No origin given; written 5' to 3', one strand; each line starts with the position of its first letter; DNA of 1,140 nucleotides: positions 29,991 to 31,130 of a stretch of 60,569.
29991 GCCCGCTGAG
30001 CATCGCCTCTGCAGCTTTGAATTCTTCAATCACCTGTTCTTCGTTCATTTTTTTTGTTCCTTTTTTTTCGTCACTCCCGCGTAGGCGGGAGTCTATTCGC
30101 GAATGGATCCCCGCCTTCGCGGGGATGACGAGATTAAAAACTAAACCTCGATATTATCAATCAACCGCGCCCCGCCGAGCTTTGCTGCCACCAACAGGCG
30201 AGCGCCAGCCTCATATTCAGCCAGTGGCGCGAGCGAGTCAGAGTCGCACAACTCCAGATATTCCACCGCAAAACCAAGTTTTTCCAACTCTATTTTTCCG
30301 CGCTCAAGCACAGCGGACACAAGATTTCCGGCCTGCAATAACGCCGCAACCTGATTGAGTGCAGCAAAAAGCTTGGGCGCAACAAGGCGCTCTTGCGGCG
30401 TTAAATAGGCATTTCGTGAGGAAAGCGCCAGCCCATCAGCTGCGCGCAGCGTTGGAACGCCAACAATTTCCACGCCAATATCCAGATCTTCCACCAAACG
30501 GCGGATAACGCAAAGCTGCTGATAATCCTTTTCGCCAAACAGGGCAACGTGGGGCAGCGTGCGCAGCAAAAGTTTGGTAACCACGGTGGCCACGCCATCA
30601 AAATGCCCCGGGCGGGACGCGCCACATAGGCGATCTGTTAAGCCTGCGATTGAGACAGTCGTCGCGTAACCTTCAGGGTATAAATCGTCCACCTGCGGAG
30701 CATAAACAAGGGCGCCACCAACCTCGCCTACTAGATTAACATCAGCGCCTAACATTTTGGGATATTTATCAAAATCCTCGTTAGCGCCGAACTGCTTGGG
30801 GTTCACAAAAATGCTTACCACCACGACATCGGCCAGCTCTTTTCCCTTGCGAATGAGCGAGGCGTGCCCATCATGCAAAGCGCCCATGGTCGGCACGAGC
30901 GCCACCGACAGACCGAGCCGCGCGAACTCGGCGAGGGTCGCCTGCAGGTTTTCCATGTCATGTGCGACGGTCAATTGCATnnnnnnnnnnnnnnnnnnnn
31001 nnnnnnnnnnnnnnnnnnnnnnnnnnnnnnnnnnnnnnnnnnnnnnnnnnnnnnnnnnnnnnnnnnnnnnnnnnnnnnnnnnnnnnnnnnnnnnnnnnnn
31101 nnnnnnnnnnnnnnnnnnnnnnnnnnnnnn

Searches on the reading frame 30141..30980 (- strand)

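Call 58: search_protein_families(library=pfam, proteins=[window:30141-30980:-], max_evalue=0.01)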
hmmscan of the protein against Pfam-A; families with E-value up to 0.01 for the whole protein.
window:30141-30980:- (279 aa): 1 family
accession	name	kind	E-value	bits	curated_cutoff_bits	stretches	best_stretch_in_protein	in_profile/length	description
PF02569.21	Pantoate_ligase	-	6.7e-95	317.7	20.7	1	5-277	2-267/268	Pantoate-beta-alanine ligase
